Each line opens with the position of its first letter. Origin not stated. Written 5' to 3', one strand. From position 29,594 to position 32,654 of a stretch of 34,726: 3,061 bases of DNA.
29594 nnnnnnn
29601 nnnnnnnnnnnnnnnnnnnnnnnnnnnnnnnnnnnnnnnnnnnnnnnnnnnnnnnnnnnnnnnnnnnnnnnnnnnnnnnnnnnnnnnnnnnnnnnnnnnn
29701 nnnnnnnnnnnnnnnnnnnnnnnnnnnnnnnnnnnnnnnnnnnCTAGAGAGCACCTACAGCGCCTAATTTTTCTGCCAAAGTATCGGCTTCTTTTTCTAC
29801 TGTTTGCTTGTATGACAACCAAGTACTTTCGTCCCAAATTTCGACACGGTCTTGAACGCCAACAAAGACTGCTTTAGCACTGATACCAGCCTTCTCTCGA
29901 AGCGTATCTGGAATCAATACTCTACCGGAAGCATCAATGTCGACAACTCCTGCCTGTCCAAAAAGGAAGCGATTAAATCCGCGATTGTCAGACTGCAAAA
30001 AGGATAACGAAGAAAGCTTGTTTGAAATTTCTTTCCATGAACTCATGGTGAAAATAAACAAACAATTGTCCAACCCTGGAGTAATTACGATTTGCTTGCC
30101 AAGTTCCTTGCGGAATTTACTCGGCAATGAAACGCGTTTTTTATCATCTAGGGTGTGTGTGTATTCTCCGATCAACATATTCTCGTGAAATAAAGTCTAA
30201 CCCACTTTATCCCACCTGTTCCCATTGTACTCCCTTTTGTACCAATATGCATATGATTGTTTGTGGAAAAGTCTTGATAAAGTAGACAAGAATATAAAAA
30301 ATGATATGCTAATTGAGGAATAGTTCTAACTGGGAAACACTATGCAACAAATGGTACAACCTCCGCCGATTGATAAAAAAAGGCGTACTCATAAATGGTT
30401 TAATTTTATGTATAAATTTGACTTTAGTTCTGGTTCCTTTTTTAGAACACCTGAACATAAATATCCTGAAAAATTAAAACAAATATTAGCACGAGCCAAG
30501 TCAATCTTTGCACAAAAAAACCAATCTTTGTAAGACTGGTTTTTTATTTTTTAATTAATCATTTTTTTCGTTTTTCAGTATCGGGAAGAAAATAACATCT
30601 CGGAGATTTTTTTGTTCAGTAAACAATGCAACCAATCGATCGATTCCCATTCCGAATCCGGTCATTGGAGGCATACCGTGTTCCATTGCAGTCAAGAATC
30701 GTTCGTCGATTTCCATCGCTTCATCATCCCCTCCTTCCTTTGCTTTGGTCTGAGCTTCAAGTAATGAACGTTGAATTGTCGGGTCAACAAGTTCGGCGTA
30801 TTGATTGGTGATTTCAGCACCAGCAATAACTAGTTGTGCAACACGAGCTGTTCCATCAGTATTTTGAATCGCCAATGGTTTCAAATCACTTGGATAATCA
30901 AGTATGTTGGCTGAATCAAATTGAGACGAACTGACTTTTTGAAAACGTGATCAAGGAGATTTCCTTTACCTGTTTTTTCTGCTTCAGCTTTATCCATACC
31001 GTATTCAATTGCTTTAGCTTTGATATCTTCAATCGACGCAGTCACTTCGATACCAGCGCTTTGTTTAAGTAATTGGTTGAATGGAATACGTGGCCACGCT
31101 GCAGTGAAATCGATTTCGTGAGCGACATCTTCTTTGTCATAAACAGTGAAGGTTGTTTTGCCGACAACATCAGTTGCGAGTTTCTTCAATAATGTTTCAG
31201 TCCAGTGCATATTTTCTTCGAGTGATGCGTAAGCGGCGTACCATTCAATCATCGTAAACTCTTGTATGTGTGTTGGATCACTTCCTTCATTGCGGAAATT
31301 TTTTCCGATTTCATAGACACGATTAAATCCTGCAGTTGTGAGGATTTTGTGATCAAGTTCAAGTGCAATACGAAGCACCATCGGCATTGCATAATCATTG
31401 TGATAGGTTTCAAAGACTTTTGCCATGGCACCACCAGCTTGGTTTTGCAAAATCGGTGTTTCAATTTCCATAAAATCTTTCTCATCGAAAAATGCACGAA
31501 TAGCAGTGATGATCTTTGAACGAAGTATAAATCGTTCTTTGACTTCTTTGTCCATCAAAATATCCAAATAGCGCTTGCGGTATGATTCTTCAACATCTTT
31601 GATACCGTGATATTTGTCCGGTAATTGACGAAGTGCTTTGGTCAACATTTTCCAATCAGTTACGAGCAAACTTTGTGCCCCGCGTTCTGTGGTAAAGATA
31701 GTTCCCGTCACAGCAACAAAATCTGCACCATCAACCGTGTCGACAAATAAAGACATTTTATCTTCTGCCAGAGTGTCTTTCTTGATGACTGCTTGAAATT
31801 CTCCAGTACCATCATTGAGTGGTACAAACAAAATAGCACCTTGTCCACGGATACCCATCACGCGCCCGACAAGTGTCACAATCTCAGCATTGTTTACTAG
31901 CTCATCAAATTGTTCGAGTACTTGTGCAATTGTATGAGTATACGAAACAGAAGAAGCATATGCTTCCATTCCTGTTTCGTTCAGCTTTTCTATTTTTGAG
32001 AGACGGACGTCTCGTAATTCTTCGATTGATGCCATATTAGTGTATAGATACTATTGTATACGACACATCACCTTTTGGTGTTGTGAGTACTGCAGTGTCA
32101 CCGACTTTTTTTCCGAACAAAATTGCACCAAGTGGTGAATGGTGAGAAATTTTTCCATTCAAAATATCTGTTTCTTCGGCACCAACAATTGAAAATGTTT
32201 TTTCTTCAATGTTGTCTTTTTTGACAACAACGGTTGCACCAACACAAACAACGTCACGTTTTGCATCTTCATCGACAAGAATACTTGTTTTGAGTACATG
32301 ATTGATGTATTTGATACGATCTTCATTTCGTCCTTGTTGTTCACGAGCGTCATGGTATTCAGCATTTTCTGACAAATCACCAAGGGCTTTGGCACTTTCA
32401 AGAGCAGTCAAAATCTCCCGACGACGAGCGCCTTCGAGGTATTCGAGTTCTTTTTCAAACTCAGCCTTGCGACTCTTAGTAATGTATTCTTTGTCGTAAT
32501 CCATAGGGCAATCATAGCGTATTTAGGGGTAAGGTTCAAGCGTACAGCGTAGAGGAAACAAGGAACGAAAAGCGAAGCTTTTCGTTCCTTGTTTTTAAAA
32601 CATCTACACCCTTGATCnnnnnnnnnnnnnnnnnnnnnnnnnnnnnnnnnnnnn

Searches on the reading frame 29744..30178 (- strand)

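Call 100: search_protein_families(library=pfam, proteins=[window:29744-30178:-], max_evalue=0.0001)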
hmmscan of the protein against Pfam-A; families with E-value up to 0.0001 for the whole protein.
window:29744-30178:- (144 aa): 1 family
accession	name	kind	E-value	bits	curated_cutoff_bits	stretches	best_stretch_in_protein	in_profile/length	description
PF02381.23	MraZ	-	7.7e-34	115.9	23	2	1-70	1-71/72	MraZ protein, putative antitoxin-like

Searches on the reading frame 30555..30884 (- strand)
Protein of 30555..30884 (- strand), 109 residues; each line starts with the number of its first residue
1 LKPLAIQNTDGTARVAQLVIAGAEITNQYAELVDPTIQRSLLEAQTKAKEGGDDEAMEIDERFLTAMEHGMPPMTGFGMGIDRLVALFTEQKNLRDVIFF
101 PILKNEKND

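Call 100: search_protein_families(library=pfam, proteins=[window:30555-30884:-], max_evalue=0.0001)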
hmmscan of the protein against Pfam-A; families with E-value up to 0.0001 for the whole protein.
window:30555-30884:- (109 aa): 1 family
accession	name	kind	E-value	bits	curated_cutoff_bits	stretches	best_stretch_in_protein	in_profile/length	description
PF00152.25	tRNA-synt_2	-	9.5e-23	81.2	25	1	10-102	218-306/308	tRNA synthetases class II (D, K and N)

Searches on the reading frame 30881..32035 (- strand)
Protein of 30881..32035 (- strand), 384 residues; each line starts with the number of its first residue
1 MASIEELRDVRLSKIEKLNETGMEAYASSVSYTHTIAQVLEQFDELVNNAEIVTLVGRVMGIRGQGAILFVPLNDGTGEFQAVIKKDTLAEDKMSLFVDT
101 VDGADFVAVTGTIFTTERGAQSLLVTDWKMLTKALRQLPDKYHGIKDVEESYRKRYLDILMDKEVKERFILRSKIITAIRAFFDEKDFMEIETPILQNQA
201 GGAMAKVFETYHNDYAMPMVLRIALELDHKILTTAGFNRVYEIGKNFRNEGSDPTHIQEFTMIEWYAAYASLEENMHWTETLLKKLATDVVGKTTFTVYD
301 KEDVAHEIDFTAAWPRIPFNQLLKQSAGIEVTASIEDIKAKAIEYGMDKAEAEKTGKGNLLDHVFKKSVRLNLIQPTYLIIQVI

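Call 100: search_protein_families(library=pfam, proteins=[window:30881-32035:-], max_evalue=0.0001)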
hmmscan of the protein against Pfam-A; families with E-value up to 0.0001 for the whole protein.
window:30881-32035:- (384 aa): 2 families
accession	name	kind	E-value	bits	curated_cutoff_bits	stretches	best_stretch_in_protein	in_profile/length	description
PF00152.25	tRNA-synt_2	-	5.7e-44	150.9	25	1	148-350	2-175/308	tRNA synthetases class II (D, K and N)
PF01336.31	tRNA_anti-codon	-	3.7e-12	46.4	27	1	53-131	1-75/75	OB-fold nucleic acid binding domain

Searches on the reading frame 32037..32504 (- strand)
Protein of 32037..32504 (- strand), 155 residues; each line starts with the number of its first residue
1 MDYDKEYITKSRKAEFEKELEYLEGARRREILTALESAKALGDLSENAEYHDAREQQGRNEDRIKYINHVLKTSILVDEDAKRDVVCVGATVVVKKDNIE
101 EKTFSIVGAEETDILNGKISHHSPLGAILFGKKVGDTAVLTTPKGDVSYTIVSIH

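Call 100: search_protein_families(library=pfam, proteins=[window:32037-32504:-], max_evalue=0.0001)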
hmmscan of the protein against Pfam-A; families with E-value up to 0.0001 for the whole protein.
window:32037-32504:- (155 aa): 2 families
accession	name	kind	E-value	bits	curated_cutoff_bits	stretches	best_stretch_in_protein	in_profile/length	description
PF01272.25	GreA_GreB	-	4.9e-23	81.4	26.9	1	83-155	3-76/77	Transcription elongation factor, GreA/GreB, C-term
PF03449.20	GreA_GreB_N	-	1.1e-19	70.8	24.5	1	7-73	2-68/71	Transcription elongation factor, N-terminal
